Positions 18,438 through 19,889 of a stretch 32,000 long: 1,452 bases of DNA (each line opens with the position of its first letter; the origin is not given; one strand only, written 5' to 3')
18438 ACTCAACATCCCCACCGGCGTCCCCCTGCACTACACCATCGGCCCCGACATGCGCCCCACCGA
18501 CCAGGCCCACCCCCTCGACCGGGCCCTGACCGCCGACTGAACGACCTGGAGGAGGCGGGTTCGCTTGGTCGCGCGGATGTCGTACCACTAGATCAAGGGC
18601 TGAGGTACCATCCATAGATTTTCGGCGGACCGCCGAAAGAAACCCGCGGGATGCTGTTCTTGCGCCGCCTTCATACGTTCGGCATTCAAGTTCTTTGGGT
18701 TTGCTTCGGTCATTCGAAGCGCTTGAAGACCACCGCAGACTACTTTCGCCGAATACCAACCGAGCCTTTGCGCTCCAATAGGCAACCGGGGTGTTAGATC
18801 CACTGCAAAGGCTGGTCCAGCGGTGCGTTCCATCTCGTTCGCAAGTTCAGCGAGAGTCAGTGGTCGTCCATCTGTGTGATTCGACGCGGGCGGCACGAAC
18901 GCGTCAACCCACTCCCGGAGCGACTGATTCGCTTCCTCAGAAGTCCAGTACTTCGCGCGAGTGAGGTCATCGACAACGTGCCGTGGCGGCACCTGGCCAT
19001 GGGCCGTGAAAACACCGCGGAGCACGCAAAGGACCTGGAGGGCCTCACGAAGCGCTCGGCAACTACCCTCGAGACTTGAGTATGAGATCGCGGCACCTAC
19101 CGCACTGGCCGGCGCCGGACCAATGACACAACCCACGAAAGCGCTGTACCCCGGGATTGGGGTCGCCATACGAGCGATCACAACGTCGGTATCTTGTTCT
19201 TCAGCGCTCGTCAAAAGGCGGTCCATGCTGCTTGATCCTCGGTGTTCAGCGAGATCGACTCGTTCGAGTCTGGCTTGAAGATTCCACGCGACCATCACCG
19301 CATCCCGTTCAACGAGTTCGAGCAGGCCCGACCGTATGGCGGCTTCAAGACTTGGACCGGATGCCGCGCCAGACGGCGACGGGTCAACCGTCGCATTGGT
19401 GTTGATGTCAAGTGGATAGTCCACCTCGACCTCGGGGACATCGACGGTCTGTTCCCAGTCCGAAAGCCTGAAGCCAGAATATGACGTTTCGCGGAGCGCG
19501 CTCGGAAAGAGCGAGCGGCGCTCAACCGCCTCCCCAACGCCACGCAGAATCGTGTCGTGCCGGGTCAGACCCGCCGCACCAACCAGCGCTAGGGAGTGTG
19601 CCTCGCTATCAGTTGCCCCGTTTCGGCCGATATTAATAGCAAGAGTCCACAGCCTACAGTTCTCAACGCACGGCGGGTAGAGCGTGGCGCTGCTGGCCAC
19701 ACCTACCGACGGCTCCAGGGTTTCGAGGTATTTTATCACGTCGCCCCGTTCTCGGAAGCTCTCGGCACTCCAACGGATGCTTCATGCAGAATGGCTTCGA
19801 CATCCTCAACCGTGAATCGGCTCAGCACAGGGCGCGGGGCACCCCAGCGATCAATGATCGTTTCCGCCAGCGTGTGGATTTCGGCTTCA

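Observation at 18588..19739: Stand-alone YcaO with no visible partner protein, acting on Cys-free substrates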

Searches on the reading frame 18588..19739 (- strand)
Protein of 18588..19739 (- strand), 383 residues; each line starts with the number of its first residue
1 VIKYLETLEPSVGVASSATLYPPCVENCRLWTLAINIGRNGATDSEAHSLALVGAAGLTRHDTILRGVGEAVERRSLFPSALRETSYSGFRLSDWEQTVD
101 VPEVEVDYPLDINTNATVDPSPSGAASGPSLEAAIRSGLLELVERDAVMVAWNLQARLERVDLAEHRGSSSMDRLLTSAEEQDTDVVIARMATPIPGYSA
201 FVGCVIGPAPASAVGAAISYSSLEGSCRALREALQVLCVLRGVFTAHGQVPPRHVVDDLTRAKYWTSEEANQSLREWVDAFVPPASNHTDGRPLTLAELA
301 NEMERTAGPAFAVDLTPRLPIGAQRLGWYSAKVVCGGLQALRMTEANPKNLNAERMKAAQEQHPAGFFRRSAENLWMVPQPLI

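Call 4: search_protein_families(library=pfam, proteins=[window:18588-19739:-], max_evalue=0.01)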
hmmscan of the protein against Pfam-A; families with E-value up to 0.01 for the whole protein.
window:18588-19739:- (383 aa): 1 family
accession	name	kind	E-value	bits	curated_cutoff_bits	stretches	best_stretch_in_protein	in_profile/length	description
PF02624.21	YcaO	-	9.4e-21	74.9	25.7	1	98-338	90-324/325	YcaO cyclodehydratase, ATP-ad Mg2+-binding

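Call 7: search_solved_structures(query=window:18588-19739:-, max_evalue=1, show_alignments=3)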
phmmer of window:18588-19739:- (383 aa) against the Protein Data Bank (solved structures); distinct sequences matched with E-value up to 1: 4.
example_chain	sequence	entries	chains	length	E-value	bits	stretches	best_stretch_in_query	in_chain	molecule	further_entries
4v1t_A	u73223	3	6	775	0.00034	23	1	122-203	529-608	LYND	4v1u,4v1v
4bs9_A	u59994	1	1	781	0.0066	18.8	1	122-205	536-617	TRUD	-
7u58_A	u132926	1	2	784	0.011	18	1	120-167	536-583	MusD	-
6pe3_A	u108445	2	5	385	0.15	14.3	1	96-151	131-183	Uncharacterized protein MJ1094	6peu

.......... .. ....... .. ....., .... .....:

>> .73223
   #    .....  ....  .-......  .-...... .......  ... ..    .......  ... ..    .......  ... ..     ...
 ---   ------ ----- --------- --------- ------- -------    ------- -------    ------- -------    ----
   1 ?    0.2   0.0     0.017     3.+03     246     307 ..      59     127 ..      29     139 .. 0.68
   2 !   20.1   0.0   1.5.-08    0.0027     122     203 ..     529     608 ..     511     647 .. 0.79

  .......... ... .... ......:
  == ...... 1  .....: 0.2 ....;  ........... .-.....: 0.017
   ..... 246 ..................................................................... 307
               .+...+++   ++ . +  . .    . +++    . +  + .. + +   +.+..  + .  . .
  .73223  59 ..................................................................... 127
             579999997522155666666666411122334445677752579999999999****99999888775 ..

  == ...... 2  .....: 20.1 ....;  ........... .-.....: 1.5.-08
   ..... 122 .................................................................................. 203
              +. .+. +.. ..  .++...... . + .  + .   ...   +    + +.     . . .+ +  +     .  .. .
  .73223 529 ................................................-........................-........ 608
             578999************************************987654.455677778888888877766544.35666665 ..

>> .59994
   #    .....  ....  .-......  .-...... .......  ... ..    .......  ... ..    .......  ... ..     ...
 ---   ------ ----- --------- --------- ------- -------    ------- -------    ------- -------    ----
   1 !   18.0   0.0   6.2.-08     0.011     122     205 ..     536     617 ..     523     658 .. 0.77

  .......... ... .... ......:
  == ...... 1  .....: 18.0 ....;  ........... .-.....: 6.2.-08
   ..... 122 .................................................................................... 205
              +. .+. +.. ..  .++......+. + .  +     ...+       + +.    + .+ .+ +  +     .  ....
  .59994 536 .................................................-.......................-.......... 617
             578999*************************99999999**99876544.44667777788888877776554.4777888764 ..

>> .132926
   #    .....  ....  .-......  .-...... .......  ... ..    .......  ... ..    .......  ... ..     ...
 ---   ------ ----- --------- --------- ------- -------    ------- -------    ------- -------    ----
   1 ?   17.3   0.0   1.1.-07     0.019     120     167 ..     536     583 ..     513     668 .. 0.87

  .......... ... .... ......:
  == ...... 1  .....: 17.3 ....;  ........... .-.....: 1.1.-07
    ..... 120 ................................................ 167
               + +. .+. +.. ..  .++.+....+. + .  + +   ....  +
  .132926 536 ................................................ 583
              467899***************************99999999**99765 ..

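Call 11: find_homologous_proteins(query=window:18588-19739:-, max_evalue=0.00001)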
Query window:18588-19739:- (383 aa): 21 proteins with E <= 0.00001 among 8000 candidates.
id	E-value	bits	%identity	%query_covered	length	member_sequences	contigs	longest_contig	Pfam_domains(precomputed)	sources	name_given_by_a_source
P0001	2.1e-233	792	93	100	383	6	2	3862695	PF02624.22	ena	-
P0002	3.4e-213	726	85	100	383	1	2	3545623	PF02624.22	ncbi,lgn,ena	-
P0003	9.7e-212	721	85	100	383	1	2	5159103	PF02624.22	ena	-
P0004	4.0e-196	669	78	100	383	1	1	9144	PF02624.22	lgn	-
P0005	3.0e-42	163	72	31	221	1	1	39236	PF00005.34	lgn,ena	-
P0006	7.9e-39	152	33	95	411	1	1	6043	PF02624.22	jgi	jgi:ribosomal protein S12 methylthiotransferase accessory factor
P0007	3.5e-37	146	33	95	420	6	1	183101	PF02624.22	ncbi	ncbi:YcaO-like family protein [Streptomyces sp. MN13]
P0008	9.2e-37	145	32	100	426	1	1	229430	PF02624.22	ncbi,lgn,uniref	ncbi:YcaO-like family protein [Streptomyces sp. NPDC006385]|uniref:YcaO-like family protein n=1 Tax=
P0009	4.4e-33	133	30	100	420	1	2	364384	PF02624.22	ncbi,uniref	ncbi:YcaO-like family protein [Streptomyces pratens]|uniref:YcaO-like family protein n=1 Tax=Strepto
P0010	4.5e-31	126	31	95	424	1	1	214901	PF02624.22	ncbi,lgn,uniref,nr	ncbi:YcaO-like family protein (plasmid) [Streptomyces sp. NBC_01351]|uniref:YcaO-like family protein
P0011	2.0e-30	124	33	98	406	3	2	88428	PF02624.22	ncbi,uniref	ncbi:YcaO-like family protein [Paenarthrobacter sp. NPDC058040]|uniref:YcaO-like family protein n=1 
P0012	4.3e-30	123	31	95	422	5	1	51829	PF02624.22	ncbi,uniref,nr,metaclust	ncbi:YcaO-like family protein [Streptomyces sp. NRRL F-5727]|uniref:YcaO-like family protein n=1 Tax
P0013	1.9e-29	121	31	81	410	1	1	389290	PF02624.22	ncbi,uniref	ncbi:YcaO-like family protein [Streptomyces sp. NPDC008137]|uniref:YcaO-like family protein n=1 Tax=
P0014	2.6e-29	121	29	95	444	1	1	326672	PF02624.22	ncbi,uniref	ncbi:YcaO-like family protein [Streptomyces sp. NPDC057582]|uniref:YcaO-like family protein n=1 Tax=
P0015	1.5e-25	108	31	87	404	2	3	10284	PF02624.22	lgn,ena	-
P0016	9.5e-24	102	33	93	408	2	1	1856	PF02624.22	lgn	-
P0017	5.4e-23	100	30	80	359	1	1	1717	PF02624.22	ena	-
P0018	5.8e-22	96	30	93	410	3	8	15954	PF02624.22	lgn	-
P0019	1.3e-21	95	29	91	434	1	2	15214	PF02624.22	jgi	-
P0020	4.3e-19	87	29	93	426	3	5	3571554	PF02624.22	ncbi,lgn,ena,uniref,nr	ncbi:YcaO-like family protein [Cellulomonas chengniuliangii]|uniref:YcaO-like family protein n=1 Tax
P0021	1.2e-16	79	31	57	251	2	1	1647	PF02624.22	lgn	-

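Call 16: find_related_loci(query=A1, collection=genome_contigs, flank=10000)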
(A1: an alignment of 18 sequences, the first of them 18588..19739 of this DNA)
Query A1 (383 aa) in genome_contigs; peptide patterns used: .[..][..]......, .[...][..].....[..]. (x = any residue, [..] = any of these).
599 stretches matched a pattern (row limit reached: there are more); 49 encode a relative of the query (tblastn E <= 1e-3); 49 distinct loci.
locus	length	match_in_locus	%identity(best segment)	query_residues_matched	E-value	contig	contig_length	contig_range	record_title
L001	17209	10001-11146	34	1-345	1e-45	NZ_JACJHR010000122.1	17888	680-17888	Amycolatopsis echigonensis strain JCM 21831 122, whole genome shotgun sequence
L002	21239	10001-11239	33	1-362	2e-45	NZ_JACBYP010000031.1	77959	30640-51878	Streptomyces sp. A108 NODE_31_length_77959_cov_275.600152, whole genome shotgun sequence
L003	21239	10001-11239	32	1-362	1e-44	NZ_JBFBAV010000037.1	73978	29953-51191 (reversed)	Streptomyces sp. NPDC051211 NPDC051211_73_C12.ctg-0037, whole genome shotgun sequence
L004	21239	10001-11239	33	1-362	1e-42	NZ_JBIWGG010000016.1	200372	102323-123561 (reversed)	Streptomyces sp. NPDC096048 NPDC096048_262_G6.ctg-0016, whole genome shotgun sequence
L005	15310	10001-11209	34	1-362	4e-42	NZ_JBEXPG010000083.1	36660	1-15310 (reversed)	Streptomyces sp. NPDC006512 NPDC006512_17_B8.ctg-0083, whole genome shotgun sequence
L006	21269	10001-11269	33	1-366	6e-41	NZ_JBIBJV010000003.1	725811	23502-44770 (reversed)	Streptomyces sp. NPDC007945 NPDC007945_180_H8.ctg-0003, whole genome shotgun sequence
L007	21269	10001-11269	34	1-382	7e-41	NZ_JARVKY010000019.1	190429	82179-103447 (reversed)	Streptomyces sp. DH41 NODE_19_length_190429_cov_61.863344, whole genome shotgun sequence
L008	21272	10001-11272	31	1-359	8e-40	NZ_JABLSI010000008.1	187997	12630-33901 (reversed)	Streptomyces sp. JJ38 scaffold8_size187997, whole genome shotgun sequence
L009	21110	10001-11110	34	1-383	3e-39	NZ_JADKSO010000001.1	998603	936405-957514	Rathayibacter sp. VKM Ac-2879 n1, whole genome shotgun sequence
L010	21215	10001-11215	33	1-362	5e-39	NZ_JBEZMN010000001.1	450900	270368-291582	Streptomyces sp. NPDC048193 NPDC048193_59_H11.ctg-0001, whole genome shotgun sequence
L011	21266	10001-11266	32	1-383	4e-38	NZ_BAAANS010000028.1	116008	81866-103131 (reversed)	Kitasatospora saccharophila strain JCM 14559 sequence028, whole genome shotgun sequence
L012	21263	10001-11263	32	1-382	5e-38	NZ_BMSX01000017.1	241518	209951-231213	Streptomyces aurantiogriseus strain JCM 4346 sequence17, whole genome shotgun sequence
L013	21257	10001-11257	29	1-382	4e-37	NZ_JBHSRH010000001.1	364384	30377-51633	Streptomyces pratens strain JCM 19679 GCM70027163_215, whole genome shotgun sequence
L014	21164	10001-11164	32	1-359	1e-36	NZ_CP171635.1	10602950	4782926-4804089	Lentzea sp. JNUCC 0626 strain JNUCC chromosome, complete genome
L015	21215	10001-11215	31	1-359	2e-36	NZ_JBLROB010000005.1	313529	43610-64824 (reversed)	Micromonospora sp. SL4-19 5, whole genome shotgun sequence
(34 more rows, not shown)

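Call 21: find_encoding_contigs(protein=P0001, flank=10000, max_places=3)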
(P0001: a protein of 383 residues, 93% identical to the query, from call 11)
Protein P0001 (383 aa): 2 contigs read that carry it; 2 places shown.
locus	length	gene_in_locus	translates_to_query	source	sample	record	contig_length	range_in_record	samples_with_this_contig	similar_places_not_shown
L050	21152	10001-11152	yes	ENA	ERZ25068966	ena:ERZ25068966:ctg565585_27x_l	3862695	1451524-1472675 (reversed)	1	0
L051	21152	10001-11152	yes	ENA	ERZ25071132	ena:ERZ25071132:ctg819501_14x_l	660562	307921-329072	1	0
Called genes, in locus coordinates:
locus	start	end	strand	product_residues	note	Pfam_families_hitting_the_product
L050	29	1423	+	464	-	PF00909:Ammonium_transp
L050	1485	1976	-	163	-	-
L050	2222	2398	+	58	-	-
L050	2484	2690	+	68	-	-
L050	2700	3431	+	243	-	PF00005:ABC_tran, PF13304:AAA_21 (weak)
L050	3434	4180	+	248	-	-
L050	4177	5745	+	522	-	-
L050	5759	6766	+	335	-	-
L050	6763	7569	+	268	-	PF13649:Methyltransf_25, PF13847:Methyltransf_31 (weak), PF08241:Methyltransf_11, PF08242:Methyltransf_12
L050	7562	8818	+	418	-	PF00202:Aminotran_3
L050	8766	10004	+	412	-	PF00465:Fe-ADH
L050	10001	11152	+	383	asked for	PF02624:YcaO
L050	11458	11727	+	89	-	-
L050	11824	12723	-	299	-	PF00300:His_Phos_1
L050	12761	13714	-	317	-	PF13749:HATPase_c_4, PF22168:DIP2311-like_C (weak)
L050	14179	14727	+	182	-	-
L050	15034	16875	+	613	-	PF00012:HSP70, PF06723:MreB_Mbl, PF00012:HSP70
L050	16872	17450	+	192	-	PF01025:GrpE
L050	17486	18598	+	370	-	PF00226:DnaJ, PF01556:DnaJ_C, PF00684:DnaJ_CXXCXGXG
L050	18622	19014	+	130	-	PF00376:MerR, PF13411:MerR_1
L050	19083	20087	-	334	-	PF00248:Aldo_ket_red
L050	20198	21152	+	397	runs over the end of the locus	PF09339:HTH_IclR (weak), PF12802:MarR_2 (weak), PF00480:ROK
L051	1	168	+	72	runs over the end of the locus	PF01402:RHH_1 (weak), PF19807:DUF6290 (weak)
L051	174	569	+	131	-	PF02661:Fic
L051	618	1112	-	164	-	-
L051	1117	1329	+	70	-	-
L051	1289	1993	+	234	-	PF00501:AMP-binding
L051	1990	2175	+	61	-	-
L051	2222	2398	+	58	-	-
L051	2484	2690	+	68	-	-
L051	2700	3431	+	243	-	PF00005:ABC_tran, PF13304:AAA_21 (weak)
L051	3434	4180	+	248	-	-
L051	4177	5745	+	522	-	-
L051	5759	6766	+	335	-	-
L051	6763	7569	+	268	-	PF13649:Methyltransf_25, PF13847:Methyltransf_31 (weak), PF08241:Methyltransf_11, PF08242:Methyltransf_12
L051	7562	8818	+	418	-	PF00202:Aminotran_3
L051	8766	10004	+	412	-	PF00465:Fe-ADH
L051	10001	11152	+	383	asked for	PF02624:YcaO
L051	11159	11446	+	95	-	-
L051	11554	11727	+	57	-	-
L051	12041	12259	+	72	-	PF01402:RHH_1 (weak), PF19807:DUF6290 (weak)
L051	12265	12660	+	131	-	PF02661:Fic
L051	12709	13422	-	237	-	PF00300:His_Phos_1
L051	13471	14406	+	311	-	PF00012:HSP70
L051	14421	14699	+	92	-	-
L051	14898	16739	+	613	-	PF00012:HSP70, PF06723:MreB_Mbl, PF00012:HSP70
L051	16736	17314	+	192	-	PF01025:GrpE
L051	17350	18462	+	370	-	PF00226:DnaJ, PF01556:DnaJ_C, PF00684:DnaJ_CXXCXGXG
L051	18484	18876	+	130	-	PF00376:MerR, PF13411:MerR_1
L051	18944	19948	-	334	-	PF00248:Aldo_ket_red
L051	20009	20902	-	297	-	PF01636:APH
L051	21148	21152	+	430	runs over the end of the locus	PF13542:HTH_Tnp_ISL3 (faint), PF01610:DDE_Tnp_ISL3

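Call 29: search_solved_structures(query=A1, max_evalue=0.01, show_alignments=4)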
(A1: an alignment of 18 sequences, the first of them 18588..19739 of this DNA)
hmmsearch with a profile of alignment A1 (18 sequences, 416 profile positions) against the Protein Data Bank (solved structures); distinct sequences matched with E-value up to 0.01: 6.
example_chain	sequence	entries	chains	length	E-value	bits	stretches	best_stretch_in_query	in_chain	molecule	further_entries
4v1t_A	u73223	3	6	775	1.3e-17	66.9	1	7-279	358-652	LYND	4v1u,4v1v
4bs9_A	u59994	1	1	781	2.1e-17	66.2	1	55-282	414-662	TRUD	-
6pe3_A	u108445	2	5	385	1.5e-16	63.5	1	66-274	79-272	Uncharacterized protein MJ1094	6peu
7u58_A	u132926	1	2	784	4.8e-15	58.5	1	56-284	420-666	MusD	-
6ci7_A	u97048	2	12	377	1.5e-13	53.6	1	55-351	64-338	YcaO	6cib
6gos_D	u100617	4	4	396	0.0046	19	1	65-276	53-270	Microcin B17-processing protein McbD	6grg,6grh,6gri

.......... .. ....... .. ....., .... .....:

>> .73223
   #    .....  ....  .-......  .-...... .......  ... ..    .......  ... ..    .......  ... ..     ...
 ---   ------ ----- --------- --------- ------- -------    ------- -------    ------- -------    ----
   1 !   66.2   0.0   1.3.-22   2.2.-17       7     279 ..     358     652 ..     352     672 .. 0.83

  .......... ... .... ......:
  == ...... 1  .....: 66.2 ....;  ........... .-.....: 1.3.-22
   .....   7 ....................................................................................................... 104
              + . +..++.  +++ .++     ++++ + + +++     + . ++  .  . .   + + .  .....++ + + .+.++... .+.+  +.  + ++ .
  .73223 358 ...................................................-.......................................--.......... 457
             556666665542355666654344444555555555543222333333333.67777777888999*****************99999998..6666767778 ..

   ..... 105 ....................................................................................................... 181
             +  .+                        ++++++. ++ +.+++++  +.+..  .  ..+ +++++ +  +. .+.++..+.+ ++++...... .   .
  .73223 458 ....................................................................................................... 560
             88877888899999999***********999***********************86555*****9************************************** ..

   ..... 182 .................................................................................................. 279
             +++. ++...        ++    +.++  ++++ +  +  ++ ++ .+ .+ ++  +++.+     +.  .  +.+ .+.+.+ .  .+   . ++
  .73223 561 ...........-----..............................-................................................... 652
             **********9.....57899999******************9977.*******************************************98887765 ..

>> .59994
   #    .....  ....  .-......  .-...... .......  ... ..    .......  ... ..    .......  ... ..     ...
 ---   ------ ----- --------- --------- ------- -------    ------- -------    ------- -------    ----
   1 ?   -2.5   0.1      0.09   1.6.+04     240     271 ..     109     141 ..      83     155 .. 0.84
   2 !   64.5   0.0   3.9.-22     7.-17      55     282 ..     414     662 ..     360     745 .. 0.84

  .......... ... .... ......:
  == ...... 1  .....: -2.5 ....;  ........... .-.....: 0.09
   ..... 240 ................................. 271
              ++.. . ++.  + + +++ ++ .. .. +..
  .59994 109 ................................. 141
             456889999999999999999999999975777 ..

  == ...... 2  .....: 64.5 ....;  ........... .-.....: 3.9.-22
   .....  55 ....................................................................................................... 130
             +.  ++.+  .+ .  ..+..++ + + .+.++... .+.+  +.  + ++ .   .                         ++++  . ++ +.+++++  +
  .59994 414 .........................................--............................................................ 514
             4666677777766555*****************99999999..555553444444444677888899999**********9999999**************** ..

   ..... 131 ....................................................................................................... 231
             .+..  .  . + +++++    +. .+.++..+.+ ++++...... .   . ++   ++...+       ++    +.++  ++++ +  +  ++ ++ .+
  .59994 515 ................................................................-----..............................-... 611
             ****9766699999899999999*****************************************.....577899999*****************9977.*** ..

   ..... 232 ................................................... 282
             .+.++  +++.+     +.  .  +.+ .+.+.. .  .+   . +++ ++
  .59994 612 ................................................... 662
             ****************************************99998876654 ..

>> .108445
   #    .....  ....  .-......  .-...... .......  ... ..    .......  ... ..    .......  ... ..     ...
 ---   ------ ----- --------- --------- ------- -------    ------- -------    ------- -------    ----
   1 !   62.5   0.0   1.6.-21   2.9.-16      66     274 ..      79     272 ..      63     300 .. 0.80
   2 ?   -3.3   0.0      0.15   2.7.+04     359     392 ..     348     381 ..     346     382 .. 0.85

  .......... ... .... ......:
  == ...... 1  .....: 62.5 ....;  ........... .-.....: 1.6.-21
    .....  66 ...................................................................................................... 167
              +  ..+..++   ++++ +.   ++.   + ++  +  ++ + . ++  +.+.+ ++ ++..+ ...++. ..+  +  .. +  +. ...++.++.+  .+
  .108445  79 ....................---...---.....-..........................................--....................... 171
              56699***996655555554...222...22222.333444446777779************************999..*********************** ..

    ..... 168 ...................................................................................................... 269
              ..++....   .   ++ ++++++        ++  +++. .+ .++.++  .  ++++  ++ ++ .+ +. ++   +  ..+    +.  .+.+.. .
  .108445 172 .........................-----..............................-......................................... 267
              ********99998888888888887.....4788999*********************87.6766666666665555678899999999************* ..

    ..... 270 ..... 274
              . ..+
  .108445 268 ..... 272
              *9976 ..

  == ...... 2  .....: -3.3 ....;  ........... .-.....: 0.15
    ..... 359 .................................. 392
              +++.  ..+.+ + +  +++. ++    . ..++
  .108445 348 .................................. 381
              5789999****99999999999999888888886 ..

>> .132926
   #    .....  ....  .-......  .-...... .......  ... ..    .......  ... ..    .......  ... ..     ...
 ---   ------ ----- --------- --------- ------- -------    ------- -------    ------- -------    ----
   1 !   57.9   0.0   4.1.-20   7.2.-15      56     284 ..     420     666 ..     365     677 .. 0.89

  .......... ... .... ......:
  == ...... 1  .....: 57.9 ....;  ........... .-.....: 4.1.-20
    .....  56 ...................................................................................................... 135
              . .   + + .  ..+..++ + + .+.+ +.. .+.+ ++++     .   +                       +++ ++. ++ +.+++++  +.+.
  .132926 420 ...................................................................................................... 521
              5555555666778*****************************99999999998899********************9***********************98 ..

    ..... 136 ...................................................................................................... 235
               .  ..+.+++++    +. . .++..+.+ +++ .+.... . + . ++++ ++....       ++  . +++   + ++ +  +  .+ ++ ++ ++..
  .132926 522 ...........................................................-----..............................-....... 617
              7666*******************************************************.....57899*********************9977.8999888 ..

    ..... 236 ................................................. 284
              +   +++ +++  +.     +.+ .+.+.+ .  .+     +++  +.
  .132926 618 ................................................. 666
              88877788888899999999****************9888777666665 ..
